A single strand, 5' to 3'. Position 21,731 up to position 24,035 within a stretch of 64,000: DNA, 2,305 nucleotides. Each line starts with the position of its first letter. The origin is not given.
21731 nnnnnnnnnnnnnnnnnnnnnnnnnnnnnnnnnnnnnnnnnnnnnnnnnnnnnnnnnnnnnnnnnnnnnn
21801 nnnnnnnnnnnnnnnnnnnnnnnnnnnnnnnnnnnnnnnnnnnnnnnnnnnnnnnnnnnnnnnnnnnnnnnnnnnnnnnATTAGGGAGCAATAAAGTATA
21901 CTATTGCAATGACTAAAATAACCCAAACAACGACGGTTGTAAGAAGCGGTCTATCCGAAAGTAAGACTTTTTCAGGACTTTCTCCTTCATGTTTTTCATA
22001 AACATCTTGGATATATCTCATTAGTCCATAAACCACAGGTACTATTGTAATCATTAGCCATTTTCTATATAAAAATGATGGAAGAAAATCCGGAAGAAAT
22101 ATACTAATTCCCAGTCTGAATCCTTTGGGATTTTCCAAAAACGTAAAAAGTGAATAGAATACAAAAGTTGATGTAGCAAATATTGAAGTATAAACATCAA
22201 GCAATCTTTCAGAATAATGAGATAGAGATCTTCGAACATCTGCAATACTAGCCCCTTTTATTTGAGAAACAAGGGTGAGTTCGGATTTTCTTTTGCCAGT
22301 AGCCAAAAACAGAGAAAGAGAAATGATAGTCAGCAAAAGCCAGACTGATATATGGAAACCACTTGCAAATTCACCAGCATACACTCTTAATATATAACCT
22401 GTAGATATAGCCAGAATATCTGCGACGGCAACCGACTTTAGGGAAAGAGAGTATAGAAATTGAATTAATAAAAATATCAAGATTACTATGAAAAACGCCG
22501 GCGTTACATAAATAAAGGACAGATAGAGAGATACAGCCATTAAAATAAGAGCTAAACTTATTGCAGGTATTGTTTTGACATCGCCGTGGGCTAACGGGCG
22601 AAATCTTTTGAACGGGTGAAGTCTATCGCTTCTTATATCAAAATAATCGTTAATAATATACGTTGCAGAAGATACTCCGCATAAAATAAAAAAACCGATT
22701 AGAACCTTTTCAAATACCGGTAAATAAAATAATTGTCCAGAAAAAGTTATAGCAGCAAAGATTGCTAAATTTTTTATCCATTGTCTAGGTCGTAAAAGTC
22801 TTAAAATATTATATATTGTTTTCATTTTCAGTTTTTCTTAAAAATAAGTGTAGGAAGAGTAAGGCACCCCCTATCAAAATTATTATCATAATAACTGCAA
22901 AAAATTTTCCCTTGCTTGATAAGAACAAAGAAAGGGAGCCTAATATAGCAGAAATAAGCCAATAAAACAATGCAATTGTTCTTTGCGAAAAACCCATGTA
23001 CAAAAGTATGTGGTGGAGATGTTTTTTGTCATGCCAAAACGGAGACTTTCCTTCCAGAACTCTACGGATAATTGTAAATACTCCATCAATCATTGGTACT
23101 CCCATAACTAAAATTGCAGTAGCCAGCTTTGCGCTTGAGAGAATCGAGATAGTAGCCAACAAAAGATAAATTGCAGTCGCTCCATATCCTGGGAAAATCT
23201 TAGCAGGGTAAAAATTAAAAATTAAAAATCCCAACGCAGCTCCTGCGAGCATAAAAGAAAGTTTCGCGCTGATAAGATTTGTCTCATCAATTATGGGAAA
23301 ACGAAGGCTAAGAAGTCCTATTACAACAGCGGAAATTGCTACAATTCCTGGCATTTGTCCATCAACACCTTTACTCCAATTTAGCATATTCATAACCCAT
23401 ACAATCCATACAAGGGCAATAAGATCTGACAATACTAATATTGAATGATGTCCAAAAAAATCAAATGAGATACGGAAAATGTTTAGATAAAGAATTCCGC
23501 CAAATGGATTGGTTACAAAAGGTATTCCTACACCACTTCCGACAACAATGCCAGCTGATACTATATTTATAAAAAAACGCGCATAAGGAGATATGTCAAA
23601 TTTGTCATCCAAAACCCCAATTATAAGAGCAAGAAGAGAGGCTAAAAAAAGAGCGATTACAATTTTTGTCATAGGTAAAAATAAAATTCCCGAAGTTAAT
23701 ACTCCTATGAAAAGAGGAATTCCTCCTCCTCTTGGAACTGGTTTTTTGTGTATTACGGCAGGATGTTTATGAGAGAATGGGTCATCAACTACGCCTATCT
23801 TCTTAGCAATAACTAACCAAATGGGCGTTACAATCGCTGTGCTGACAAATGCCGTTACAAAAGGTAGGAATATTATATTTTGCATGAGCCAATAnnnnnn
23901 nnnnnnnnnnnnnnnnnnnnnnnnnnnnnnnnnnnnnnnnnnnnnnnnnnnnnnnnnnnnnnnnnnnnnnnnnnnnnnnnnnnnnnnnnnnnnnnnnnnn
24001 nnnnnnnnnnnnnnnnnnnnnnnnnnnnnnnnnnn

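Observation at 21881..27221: Second glycosylation block: DPPR-synthase-like UbiA + WecA/MraY-like GT4 + GT-C + processive GT2, possible polyprenyl-phosphate-pentose/hexose donor pathway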

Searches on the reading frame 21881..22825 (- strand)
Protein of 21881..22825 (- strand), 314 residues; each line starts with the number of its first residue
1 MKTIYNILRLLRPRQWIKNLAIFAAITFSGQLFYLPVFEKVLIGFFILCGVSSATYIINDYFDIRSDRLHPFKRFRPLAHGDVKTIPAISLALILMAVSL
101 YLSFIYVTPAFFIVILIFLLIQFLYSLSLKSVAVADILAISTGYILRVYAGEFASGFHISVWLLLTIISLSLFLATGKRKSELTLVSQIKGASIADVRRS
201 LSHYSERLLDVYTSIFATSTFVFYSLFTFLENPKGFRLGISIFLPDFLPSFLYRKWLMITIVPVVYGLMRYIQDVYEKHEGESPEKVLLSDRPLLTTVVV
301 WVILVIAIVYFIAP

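Call 5: search_protein_families(library=pfam, proteins=[window:21881-22825:-], max_evalue=0.01)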
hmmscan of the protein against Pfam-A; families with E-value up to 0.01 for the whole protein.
window:21881-22825:- (314 aa): 1 family
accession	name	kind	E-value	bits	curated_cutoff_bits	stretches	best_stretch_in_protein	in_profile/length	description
PF01040.23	UbiA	-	1.9e-16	60.5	34.2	1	39-176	20-154/250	UbiA prenyltransferase family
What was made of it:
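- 21881..22825 (-): UbiA-superfamily polyprenyl-phosphate 5-phosphoribosyltransferase (PPPRS; Rv3806c/DPPR-synthase type), 314 aa. PF01040 (call 5).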

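Call 6: search_protein_families(library=ncbifam, proteins=[window:21881-22825:-], max_evalue=0.01)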
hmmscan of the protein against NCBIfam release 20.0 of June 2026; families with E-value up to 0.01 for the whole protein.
window:21881-22825:- (314 aa): 16 families
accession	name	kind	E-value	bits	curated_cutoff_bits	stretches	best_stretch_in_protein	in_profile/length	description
NF008978.0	PRK12324.1-4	equivalog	5.2e-62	209.6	207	1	6-311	34-321/322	decaprenyl-phosphate phosphoribosyltransferase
NF008977.0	PRK12324.1-2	equivalog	4.7e-59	200.2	234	1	4-310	2-288/297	decaprenyl-phosphate phosphoribosyltransferase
NF008976.0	PRK12324.1-1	equivalog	4.3e-52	177.4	474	1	6-311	20-305/306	decaprenyl-phosphate phosphoribosyltransferase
NF006088.0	PRK08238.1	equivalog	2.1e-41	142.1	351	1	4-192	192-379/482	UbiA family prenyltransferase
NF009523.0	PRK12884.1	equivalog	6e-17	61.7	269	1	6-287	6-261/279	prenyltransferase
NF009522.0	PRK12883.1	equivalog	4.4e-08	33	353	1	35-138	33-133/279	geranylgeranylglycerol-phosphate geranylgeranyltransferase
TIGR01473.1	cyoE_ctaB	equivalog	4.6e-08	33.2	210.3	1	8-139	4-136/281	heme o synthase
NF009521.0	PRK12882.1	equivalog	1.5e-07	30.9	296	1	7-141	8-138/280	geranylgeranylglycerol-phosphate geranylgeranyltransferase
NF005742.0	PRK07566.1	equivalog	6.6e-07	28.7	313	1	4-157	28-185/315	chlorophyll synthase ChlG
TIGR01476.1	chlor_syn_BchG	subfamily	4.7e-06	26.3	212.3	1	8-128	4-125/283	(bacterio)chlorophyll synthase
NF009513.0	PRK12872.1-3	equivalog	1.2e-05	25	288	1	44-169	59-180/293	prenyltransferase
TIGR01474.1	ubiA_proteo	equivalog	1.4e-05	24.7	275.45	1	11-125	20-126/282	4-hydroxybenzoate octaprenyltransferase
NF009514.0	PRK12873.1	equivalog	2.7e-05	23.7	246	1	40-106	46-114/297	4-hydroxybenzoate polyprenyltransferase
NF035940.1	prenyl_rel_EboC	equivalog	5.5e-05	22.7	250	1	8-131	3-128/292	UbiA-like protein EboC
NF003349.0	PRK04375.1-2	equivalog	0.00079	18.7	246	1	52-137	72-158/318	heme o synthase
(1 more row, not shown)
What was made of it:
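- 21881..22825 (-): NF008978 equivalog 209.6 bits against a 207 cut-off (call 6).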

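Call 10: search_solved_structures(query=window:21881-22825:-, max_evalue=0.01, show_alignments=1)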
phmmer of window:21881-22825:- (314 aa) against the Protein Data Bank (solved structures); distinct sequences matched with E-value up to 0.01: 3.
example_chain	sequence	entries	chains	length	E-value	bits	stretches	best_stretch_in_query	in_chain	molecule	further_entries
8j8j_D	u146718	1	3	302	7.2e-41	144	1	5-311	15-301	Decaprenyl-phosphate phosphoribosyltransferase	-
8j8k_A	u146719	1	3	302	1e-30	110.7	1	5-311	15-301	Decaprenyl-phosphate phosphoribosyltransferase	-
6m31_A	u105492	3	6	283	0.0002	24.3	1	31-143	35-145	Digeranylgeranylglyceryl phosphate synthase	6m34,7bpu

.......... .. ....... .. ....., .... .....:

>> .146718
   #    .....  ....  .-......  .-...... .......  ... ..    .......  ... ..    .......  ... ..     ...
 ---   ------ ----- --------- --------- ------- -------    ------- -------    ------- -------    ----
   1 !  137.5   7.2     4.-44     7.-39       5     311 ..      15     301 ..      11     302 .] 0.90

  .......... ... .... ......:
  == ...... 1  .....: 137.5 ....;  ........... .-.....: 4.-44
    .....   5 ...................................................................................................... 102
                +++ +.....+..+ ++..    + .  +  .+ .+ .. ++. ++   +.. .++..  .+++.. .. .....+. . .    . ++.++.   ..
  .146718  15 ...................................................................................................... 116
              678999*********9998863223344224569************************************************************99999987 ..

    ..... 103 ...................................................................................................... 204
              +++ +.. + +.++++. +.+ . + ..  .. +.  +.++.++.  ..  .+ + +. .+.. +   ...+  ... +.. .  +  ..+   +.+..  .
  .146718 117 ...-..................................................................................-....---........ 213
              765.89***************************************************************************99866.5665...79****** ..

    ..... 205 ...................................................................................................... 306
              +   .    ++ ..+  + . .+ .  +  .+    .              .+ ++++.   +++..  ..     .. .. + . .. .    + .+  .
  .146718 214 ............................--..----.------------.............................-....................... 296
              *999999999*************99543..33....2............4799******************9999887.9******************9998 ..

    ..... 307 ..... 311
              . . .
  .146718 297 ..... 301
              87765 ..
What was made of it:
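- On DPPR synthase / polyprenyl-phosphate 5-phosphoribosyltransferase (Rv3806c type, UbiA superfamily): 8j8j E=7e-41 over residues 5-311 (call 10). The next PDB hit is at E=2e-4 (call 10).
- Full-length match to Rv3806c at E=7e-41 (call 10). PDB: Rv3806c at E=7e-41 against 2e-4 for the next enzyme (call 10).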

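Call 16: find_homologous_proteins(query=window:21881-22825:-, max_evalue=0.001)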
Query window:21881-22825:- (314 aa): 4602 proteins with E <= 0.001 among 8000 candidates; the best 120 are listed.
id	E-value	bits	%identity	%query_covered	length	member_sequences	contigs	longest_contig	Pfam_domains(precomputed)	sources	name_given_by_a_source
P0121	7.5e-194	661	100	100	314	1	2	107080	PF01040.24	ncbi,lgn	-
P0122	8.1e-159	546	81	100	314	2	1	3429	PF01040.24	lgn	-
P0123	3.2e-157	541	78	100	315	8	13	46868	PF01040.24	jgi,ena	-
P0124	1.7e-155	535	78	100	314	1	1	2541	PF01040.24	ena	-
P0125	5.0e-155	534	78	99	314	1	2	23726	PF01040.24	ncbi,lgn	-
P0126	1.1e-154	533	78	100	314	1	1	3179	PF01040.24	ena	-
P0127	1.8e-154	532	77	100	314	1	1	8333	PF01040.24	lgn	-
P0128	2.5e-154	531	78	100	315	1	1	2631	PF01040.24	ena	-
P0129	8.3e-154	530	76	100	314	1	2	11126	PF01040.24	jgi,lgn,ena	-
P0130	8.6e-154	530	79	100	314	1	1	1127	PF01040.24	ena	-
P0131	9.4e-154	529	76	100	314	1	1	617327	PF01040.24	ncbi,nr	ncbi:MAG: decaprenyl-phosphate phosphoribosyltransferase [Candidatus Levybacteria bacterium]|nr:deca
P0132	1.2e-153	529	78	100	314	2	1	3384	PF01040.24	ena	-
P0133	1.4e-153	529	79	100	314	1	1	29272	PF01040.24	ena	-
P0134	1.5e-153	529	76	100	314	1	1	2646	PF01040.24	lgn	-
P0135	2.0e-153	528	77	100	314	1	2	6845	PF01040.24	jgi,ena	-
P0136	1.2e-152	526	77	100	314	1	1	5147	PF01040.24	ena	-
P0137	2.8e-152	525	75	100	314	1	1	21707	PF01040.24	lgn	-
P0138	3.2e-152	524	79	100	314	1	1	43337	PF01040.24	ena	-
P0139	1.9e-151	522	78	100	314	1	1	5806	PF01040.24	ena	-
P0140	2.2e-151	522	78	100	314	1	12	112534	PF01040.24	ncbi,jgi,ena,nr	ncbi:MAG: hypothetical protein A2860_03905 [Candidatus Levybacteria bacterium RIFCSPHIGHO2_01_FULL_3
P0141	2.7e-151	521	77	100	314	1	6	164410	PF01040.24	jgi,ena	-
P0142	3.2e-151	521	78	100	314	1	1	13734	PF01040.24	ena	-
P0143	3.2e-151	521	78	100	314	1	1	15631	PF01040.24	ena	-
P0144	4.2e-151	521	78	100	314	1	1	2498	PF01040.24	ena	-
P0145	3.7e-150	518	76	100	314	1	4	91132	PF01040.24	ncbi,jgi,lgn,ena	-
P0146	4.5e-150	517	77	100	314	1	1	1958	PF01040.24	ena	-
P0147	4.7e-150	517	78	100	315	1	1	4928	PF01040.24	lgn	-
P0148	6.9e-150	517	76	100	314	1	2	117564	PF01040.24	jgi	-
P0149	7.1e-150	517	76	100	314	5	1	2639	PF01040.24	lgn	-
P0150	1.6e-148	512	76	100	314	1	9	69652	PF01040.24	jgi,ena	-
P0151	3.5e-147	508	75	100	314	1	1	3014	PF01040.24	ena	-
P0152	8.7e-147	507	76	99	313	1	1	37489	PF01040.24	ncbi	-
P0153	1.4e-146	506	75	100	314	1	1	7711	PF01040.24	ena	-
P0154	1.6e-146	506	75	99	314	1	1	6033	PF01040.24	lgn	-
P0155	1.8e-146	506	76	100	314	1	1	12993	PF01040.24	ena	-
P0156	2.5e-146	505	76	98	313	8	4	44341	PF01040.24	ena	-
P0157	3.0e-146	505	76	99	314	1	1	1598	PF01040.24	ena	-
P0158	4.1e-146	504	76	100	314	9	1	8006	PF01040.24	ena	-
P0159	4.3e-146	504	75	100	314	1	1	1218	PF01040.24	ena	-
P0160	5.2e-146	504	75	100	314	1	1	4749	PF01040.24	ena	-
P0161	6.9e-146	504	75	100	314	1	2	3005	PF01040.24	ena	-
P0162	8.4e-146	503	76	100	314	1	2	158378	PF01040.24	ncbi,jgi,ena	-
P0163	7.8e-145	500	72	99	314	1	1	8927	PF01040.24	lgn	-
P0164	8.0e-145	500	73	100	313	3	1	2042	PF01040.24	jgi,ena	-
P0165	2.0e-144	499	74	100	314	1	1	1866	PF01040.24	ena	-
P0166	3.2e-144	498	73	100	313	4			PF01040.24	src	-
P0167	1.3e-143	496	73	100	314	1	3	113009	PF01040.24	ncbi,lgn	-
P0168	7.6e-143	494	74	100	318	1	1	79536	PF01040.24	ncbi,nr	ncbi:MAG: decaprenyl-phosphate phosphoribosyltransferase [Patescibacteria group bacterium]|nr:decapr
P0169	1.2e-142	493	73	100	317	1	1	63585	PF01040.24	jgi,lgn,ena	-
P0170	6.9e-142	491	72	99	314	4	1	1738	PF01040.24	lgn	-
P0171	7.0e-142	491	71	100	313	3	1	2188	PF01040.24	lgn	-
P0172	7.8e-142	490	69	100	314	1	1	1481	PF01040.24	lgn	-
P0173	8.1e-142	490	72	100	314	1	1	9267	PF01040.24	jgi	jgi:4-hydroxybenzoate polyprenyltransferase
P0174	8.6e-142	490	71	100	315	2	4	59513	PF01040.24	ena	-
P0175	1.3e-141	490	72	100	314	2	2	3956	PF01040.24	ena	-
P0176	1.4e-141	490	71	100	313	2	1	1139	PF01040.24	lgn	-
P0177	1.5e-141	489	71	100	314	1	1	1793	PF01040.24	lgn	-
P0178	1.5e-141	489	72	100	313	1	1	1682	PF01040.24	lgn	-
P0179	1.8e-141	489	71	99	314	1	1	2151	PF01040.24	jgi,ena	-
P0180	2.2e-141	489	71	100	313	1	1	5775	PF01040.24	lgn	-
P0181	3.0e-141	488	71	99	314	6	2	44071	PF01040.24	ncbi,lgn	-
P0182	3.1e-141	488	71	100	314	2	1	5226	PF01040.24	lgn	-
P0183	3.2e-141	488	71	100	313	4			PF01040.24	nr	nr:decaprenyl-phosphate phosphoribosyltransferase [Candidatus Levybacteria bacterium]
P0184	3.8e-141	488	70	99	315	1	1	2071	PF01040.24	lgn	-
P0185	4.1e-141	488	72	100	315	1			PF01040.24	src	-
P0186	4.1e-141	488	72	100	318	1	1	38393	PF01040.24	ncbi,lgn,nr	ncbi:MAG: decaprenyl-phosphate phosphoribosyltransferase [Patescibacteria group bacterium]|nr:decapr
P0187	4.3e-141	488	72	100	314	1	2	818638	PF01040.24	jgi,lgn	jgi:4-hydroxybenzoate polyprenyltransferase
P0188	4.8e-141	488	72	99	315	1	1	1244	PF01040.24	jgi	jgi:decaprenyl-phosphate phosphoribosyltransferase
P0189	4.9e-141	488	72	99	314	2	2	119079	PF01040.24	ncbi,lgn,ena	ncbi:MAG: decaprenyl-phosphate phosphoribosyltransferase [Patescibacteria group bacterium]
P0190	5.1e-141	488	69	100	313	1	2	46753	PF01040.24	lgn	-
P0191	6.4e-141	487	73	99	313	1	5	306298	PF01040.24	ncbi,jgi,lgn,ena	-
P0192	1.1e-140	487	70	100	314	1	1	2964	PF01040.24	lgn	-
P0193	1.2e-140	487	71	98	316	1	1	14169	PF01040.24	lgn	-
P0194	1.2e-140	486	72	100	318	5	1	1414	PF01040.24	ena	-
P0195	1.2e-140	486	72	94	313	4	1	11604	PF01040.24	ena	-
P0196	1.3e-140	486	72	100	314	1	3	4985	PF01040.24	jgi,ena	-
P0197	1.3e-140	486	71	100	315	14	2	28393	PF01040.24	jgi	jgi:4-hydroxybenzoate polyprenyltransferase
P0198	1.6e-140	486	71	100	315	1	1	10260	PF01040.24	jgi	jgi:4-hydroxybenzoate polyprenyltransferase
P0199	1.6e-140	486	72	99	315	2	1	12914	PF01040.24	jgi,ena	-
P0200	1.6e-140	486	71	99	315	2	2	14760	PF01040.24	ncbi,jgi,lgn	-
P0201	2.0e-140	486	72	98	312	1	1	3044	PF01040.24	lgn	-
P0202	2.1e-140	486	71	99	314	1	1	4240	PF01040.24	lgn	-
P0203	2.2e-140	486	72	100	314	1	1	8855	PF01040.24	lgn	-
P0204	2.7e-140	485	71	100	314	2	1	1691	PF01040.24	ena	-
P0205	2.9e-140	485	71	100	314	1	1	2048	PF01040.24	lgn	-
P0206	3.2e-140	485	72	100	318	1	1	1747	PF01040.24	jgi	jgi:4-hydroxybenzoate polyprenyltransferase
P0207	3.3e-140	485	72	100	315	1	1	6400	PF01040.24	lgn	-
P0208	4.0e-140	485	70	100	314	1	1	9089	PF01040.24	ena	-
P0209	5.7e-140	484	71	100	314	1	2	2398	PF01040.24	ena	-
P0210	8.1e-140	484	72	100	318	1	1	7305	PF01040.24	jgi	jgi:4-hydroxybenzoate polyprenyltransferase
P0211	8.5e-140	484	71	100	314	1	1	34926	PF01040.24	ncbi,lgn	-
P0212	8.9e-140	484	71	99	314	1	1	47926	PF01040.24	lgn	-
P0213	1.0e-139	483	73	100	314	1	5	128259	PF01040.24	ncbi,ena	-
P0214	1.3e-139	483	72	100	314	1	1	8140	PF01040.24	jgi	-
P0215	1.7e-139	483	71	100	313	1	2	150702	PF01040.24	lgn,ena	-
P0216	1.8e-139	483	71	99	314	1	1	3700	PF01040.24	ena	-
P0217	1.9e-139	483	71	99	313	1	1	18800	PF01040.24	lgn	-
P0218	2.0e-139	482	72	100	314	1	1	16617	PF01040.24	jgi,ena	-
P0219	2.2e-139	482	72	100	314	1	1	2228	PF01040.24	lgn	-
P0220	2.3e-139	482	71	99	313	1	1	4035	PF01040.24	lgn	-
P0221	2.5e-139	482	72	100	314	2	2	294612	PF01040.24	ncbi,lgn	-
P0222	2.7e-139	482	72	100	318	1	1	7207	PF01040.24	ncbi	-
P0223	3.1e-139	482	70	100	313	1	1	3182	PF01040.24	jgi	jgi:decaprenyl-phosphate phosphoribosyltransferase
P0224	3.3e-139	482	71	100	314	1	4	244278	PF01040.24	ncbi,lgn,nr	ncbi:MAG: decaprenyl-phosphate phosphoribosyltransferase [Candidatus Levybacteria bacterium]|nr:deca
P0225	3.4e-139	482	71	93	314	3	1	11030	PF01040.24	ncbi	-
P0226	3.8e-139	482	72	100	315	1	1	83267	PF01040.24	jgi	jgi:4-hydroxybenzoate polyprenyltransferase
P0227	4.3e-139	481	70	100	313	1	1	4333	PF01040.24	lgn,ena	-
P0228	4.6e-139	481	69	100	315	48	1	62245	PF01040.24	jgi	jgi:4-hydroxybenzoate polyprenyltransferase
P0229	4.6e-139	481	71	100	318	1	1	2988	PF01040.24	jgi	-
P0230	5.1e-139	481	69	100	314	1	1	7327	PF01040.24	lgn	-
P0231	5.2e-139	481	72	100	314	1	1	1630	PF01040.24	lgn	-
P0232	5.4e-139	481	69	100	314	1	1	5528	PF01040.24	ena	-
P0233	6.0e-139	481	70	100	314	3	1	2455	PF01040.24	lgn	-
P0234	6.5e-139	481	70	100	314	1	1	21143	PF01040.24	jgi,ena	-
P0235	6.6e-139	481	70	100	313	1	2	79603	PF01040.24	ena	-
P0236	6.9e-139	481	69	99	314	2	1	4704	PF01040.24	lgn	-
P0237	6.9e-139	481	72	100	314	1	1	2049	PF01040.24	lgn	-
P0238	7.1e-139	481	71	100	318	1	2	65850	PF01040.24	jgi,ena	-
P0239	7.5e-139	481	70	100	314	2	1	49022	PF01040.24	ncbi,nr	ncbi:MAG: decaprenyl-phosphate phosphoribosyltransferase [Candidatus Levybacteria bacterium]|nr:deca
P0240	7.7e-139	481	69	100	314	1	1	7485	PF01040.24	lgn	-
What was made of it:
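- JGI records name some close relatives '4-hydroxybenzoate polyprenyltransferase' (call 16).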

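Call 80: list_cluster_members(proteins=[P0121, P0001, P0391])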
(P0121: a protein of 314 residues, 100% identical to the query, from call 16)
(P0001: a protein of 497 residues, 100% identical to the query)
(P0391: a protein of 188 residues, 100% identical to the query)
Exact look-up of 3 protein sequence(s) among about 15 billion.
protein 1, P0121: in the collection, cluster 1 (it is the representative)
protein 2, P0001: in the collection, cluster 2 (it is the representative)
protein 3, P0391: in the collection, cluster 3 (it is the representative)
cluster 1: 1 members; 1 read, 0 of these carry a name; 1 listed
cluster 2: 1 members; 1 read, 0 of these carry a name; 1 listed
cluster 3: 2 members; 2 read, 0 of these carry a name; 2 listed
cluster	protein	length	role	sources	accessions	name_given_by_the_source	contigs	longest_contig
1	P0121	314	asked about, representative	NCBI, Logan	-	-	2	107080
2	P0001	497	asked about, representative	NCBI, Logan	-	-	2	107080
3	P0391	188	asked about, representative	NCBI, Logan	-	-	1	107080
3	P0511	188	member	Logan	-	-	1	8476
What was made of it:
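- Tried and rejected: Cluster look-up: it gave no source names for the exact window proteins (call 80).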

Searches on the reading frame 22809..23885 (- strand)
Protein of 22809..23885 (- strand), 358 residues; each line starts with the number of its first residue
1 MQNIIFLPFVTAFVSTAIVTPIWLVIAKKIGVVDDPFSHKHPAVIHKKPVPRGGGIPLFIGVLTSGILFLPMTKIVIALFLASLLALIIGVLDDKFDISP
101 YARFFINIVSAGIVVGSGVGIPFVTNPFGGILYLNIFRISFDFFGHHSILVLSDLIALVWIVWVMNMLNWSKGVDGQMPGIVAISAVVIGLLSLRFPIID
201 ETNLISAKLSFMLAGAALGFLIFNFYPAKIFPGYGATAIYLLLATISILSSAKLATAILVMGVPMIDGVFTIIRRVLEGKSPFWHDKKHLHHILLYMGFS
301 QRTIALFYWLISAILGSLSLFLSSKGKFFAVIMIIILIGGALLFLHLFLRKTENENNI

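Call 5: search_protein_families(library=pfam, proteins=[window:22809-23885:-], max_evalue=0.01)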
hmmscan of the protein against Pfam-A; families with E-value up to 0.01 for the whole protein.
window:22809-23885:- (358 aa): 1 family
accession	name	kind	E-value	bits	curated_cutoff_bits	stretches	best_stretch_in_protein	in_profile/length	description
PF00953.26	Glycos_transf_4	-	4.8e-23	82.3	27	1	77-250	2-159/160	Glycosyl transferase family 4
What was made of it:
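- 22809..23885 (-): WecA/TagO-like polyprenyl-phosphate sugar-1-phosphate transferase (PNPT family, 'Glycos_transf_4'), 358 aa. PF00953 82 bits (call 5).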

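Call 6: search_protein_families(library=ncbifam, proteins=[window:22809-23885:-], max_evalue=0.01)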
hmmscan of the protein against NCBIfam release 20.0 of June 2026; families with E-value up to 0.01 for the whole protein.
window:22809-23885:- (358 aa): 3 families
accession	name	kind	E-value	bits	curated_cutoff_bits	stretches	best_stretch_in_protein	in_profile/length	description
TIGR02380.1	ECA_wecA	exception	1.2e-27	97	326.05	1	9-337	4-322/346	UDP-N-acetylglucosamine--undecaprenyl-phosphate N-acetylglucosaminephosphotransferase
NF053644.1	MraY_archaea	equivalog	1e-21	77.6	450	2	155-319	184-339/340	pseudomurein biosynthesis MraY family phospho-N-acetylmuramoyl-pentapeptide-transferase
TIGR00445.1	mraY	equivalog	1.5e-07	31.2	192.05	1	33-319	17-314/321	phospho-N-acetylmuramoyl-pentapeptide-transferase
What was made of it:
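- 22809..23885 (-): WecA model E=1e-27 against MraY model E=1.5e-7, both below their equivalog cut-offs (call 6).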

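Call 46: search_solved_structures(query=window:22809-23885:-, max_evalue=0.01)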
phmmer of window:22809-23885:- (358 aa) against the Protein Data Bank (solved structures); distinct sequences matched with E-value up to 0.01: 1.
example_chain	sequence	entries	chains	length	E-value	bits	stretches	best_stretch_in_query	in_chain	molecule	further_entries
5jnq_A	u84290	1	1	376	3.7e-06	29.5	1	6-319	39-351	Phospho-N-acetylmuramoyl-pentapeptide-transferase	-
